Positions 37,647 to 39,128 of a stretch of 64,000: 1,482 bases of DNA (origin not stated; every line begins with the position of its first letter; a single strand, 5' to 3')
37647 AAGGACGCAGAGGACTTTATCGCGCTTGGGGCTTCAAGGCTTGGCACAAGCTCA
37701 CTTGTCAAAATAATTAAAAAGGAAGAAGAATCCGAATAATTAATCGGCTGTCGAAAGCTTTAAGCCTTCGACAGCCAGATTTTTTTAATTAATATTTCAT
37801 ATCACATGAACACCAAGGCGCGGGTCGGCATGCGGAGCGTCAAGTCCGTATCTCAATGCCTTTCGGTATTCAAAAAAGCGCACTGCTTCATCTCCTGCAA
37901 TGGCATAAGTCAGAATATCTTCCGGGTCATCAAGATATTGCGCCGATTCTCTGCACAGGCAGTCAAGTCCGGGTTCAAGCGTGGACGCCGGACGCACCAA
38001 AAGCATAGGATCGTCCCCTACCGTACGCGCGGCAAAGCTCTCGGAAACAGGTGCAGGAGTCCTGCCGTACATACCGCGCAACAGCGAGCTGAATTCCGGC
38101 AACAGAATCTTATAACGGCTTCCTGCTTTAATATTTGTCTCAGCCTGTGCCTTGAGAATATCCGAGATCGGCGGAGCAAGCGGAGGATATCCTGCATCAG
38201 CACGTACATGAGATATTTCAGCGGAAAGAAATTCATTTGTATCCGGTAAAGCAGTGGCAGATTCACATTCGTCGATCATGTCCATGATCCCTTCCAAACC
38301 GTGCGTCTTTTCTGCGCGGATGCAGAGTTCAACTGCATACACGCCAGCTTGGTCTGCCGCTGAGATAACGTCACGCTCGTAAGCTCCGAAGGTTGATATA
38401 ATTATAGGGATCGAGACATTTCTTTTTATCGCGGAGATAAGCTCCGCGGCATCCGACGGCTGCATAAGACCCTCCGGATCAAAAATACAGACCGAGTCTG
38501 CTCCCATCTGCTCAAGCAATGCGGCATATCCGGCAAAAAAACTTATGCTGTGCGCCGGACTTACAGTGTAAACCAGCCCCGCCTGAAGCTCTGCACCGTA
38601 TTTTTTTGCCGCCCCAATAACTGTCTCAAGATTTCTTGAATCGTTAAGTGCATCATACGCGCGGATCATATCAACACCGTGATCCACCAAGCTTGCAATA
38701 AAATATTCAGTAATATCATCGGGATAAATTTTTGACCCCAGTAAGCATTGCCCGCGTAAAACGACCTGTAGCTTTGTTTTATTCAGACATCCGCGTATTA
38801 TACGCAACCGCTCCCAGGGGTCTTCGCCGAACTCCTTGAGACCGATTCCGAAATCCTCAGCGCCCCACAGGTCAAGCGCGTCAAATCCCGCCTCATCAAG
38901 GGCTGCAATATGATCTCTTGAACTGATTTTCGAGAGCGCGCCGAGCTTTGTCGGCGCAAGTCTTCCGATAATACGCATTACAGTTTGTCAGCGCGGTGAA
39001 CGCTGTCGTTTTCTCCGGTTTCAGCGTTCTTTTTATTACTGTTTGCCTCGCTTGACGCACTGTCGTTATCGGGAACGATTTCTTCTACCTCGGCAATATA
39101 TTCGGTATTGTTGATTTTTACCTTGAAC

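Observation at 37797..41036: Decarboxylase-like four-gene cluster lacking a biotinyl domain and a Na+-pump beta subunit, and ending in an OadA/5S-like protein with all catalytic metal ligands replaced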

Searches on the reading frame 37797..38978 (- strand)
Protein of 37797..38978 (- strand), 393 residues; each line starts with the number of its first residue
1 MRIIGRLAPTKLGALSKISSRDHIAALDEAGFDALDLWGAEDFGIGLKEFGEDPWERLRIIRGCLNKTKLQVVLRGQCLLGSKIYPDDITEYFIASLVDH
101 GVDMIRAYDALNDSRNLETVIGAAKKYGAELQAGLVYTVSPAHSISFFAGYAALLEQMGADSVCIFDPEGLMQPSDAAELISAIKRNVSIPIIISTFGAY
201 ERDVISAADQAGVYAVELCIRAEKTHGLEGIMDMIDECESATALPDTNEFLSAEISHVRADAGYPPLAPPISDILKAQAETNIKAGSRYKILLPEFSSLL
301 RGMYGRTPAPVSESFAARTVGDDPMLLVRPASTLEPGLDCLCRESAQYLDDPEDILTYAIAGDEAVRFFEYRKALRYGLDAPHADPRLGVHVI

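Call 3: search_protein_families(library=pfam, proteins=[window:37797-38978:-], max_evalue=1)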
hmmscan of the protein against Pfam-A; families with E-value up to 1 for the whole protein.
window:37797-38978:- (393 aa): 2 families
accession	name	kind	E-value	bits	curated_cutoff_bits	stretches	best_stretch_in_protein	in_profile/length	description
PF02436.23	PYC_OADA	-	1.1e-12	48.6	27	1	252-374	31-166/201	Conserved carboxylase domain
PF00682.25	HMGL-like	-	0.00013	21.9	29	1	24-195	29-191/260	HMGL-like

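Call 4: search_protein_families(library=ncbifam, proteins=[window:37797-38978:-], max_evalue=1)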
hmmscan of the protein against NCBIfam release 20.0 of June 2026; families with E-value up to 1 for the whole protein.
window:37797-38978:- (393 aa): 18 families
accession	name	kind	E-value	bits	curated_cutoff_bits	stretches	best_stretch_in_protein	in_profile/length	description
NF008985.0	PRK12331.1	equivalog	1.4e-89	300.9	718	2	24-197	32-205/465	oxaloacetate decarboxylase subunit alpha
NF006761.0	PRK09282.1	domain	3.3e-88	296.7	402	2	24-197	32-205/591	pyruvate carboxylase subunit B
TIGR01108.1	oadA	equivalog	3.5e-82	276.7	756.5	2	24-220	27-225/582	sodium-extruding oxaloacetate decarboxylase subunit alpha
NF010644.0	PRK14041.1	equivalog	1.9e-76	257.5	734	2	23-197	30-204/467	pyruvate carboxylase subunit B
NF010643.0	PRK14040.1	subfamily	2.9e-69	234.1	892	2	25-222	36-235/595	oxaloacetate decarboxylase subunit alpha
NF009231.0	PRK12581.1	equivalog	6.4e-67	226.1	954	2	24-198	41-215/468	oxaloacetate decarboxylase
NF008984.0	PRK12330.1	equivalog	5.1e-62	210.3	827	2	24-194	34-204/500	methylmalonyl-CoA carboxytransferase subunit 5S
NF010645.0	PRK14042.1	equivalog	3.6e-56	191.1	1182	2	26-196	34-204/596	pyruvate carboxylase subunit B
NF009554.0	PRK12999.1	equivalog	1.8e-31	108.8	965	1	34-222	574-770/1147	pyruvate carboxylase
TIGR01235.1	pyruv_carbox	equivalog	1.3e-30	105.7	1114.45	1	32-222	569-767/1143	pyruvate carboxylase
NF006049.0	PRK08195.1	subfamily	7.5e-06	25.2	229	1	95-188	99-190/344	4-hyroxy-2-oxovalerate/4-hydroxy-2-oxopentanoic acid aldolase,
TIGR03217.1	4OH_2_O_val_ald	equivalog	9.4e-06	25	286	1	25-190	31-187/334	4-hydroxy-2-oxovalerate aldolase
NF005442.0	PRK07028.1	equivalog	0.00049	18.8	593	1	101-213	81-184/430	bifunctional hexulose-6-phosphate synthase/ribonuclease regulator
TIGR02090.1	LEU1_arch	subfamily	0.0077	15.4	484.75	1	156-196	151-191/363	isopropylmalate/citramalate/homocitrate synthases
TIGR02660.1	nifV_homocitr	equivalog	0.0082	15.5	462.9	1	100-194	98-190/365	homocitrate synthase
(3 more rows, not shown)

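Call 5: search_solved_structures(query=window:37797-38978:-, show_alignments=3, max_evalue=0.001)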
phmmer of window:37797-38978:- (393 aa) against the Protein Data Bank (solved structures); distinct sequences matched with E-value up to 0.001: 29.
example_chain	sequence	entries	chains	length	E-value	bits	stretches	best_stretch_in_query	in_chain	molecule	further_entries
2nx9_A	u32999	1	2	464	3.5e-57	197.5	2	26-222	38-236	Oxaloacetate decarboxylase 2, subunit alpha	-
5ks8_C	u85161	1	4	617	2e-56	195.1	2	25-222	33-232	Pyruvate carboxylase subunit beta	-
1s3h_A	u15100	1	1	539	1.7e-51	178.8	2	25-221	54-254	transcarboxylase 5S subunit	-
1rqb_A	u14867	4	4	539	1.7e-51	178.8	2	25-221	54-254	transcarboxylase 5S subunit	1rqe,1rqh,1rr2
1u5j_A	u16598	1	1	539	2.4e-51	178.3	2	25-221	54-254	transcarboxylase 5S subunit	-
4jx6_A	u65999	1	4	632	4.5e-25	91.8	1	34-223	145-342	Pyruvate carboxylase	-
4jx4_A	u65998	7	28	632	1.2e-24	90.5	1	34-223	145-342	Pyruvate carboxylase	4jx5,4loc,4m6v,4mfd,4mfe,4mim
3tw6_A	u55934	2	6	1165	5.2e-24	88.3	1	34-222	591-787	Pyruvate carboxylase protein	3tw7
2qf7_A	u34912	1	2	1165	5.3e-24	88.3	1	34-222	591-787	Pyruvate carboxylase protein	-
5vz0_A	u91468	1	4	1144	7.1e-24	87.9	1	34-219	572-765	Pyruvate carboxylase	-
5vyw_A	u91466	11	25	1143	2.2e-23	86.3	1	34-219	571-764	Pyruvate carboxylase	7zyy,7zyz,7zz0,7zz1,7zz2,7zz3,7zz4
5vyz_A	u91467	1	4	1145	2.2e-23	86.3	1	34-219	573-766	Pyruvate carboxylase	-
4qsl_H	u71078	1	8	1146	4.1e-21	78.8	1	34-219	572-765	Pyruvate carboxylase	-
4qsk_A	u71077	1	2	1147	4.2e-21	78.8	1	34-219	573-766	Pyruvate carboxylase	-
4qsh_A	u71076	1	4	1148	4.2e-21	78.8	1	34-219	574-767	Pyruvate carboxylase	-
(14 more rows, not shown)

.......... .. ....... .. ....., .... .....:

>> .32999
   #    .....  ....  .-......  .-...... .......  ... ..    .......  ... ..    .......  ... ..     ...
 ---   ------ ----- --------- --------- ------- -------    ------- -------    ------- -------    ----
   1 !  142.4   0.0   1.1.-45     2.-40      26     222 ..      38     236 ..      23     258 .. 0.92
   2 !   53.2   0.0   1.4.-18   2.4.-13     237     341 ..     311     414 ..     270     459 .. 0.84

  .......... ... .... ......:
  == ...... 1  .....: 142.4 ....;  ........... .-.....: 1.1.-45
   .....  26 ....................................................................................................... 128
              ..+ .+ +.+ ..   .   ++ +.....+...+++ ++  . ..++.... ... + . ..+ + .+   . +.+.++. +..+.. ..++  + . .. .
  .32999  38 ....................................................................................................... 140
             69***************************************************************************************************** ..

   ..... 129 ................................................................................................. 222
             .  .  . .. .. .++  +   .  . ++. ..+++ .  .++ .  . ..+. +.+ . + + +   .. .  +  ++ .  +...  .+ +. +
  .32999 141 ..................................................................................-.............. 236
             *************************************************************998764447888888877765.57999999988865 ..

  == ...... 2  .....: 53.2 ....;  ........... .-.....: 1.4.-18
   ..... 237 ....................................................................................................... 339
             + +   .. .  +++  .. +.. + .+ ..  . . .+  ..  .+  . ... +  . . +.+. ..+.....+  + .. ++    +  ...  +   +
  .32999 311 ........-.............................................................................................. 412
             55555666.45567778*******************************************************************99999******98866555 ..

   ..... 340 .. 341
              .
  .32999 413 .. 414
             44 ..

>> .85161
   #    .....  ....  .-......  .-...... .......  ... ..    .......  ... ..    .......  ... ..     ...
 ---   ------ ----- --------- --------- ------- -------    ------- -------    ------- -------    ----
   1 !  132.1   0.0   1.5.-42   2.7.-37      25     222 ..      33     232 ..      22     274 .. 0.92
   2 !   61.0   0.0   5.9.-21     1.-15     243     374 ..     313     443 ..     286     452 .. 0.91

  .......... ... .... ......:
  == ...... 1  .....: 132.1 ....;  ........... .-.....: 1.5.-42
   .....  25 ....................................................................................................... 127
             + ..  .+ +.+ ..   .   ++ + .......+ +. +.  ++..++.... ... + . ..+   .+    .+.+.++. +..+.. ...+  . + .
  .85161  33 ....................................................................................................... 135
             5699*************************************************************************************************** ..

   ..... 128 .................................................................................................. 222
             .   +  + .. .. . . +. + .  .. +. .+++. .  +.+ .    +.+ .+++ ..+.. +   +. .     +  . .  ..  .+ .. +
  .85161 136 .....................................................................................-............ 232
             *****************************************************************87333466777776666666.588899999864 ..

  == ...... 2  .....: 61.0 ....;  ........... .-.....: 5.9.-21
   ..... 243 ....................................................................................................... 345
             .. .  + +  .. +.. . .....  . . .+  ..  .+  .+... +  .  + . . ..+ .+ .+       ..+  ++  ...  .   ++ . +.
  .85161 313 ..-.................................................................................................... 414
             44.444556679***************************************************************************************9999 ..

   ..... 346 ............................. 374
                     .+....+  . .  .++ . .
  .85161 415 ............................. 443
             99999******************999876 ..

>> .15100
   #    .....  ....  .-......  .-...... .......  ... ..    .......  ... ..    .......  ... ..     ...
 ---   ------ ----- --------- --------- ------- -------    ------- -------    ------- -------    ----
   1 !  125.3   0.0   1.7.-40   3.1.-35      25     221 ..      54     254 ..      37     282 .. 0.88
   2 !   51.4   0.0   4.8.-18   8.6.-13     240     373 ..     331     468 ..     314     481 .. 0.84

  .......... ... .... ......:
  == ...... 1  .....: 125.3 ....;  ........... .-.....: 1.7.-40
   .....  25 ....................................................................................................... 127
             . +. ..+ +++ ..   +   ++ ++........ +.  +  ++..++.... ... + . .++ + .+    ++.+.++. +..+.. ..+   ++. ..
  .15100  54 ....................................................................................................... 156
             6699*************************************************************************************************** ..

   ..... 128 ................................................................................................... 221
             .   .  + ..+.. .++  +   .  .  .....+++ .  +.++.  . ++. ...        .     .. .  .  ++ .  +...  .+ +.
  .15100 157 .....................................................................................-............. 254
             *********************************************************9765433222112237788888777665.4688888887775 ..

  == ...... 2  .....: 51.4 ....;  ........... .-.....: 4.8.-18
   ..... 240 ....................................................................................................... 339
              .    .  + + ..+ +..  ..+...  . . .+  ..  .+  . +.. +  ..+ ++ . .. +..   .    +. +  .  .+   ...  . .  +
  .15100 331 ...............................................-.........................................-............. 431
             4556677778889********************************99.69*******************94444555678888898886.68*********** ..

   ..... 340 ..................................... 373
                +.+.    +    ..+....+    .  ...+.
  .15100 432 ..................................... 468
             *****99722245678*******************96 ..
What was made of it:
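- Checked: Alignment to solved OadA (2nx9), PycB (5ks8) and 5S (1rqb) puts F166 under the Lys of KDMAG and 'IIISTFG' under the HxH strand (call 5).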
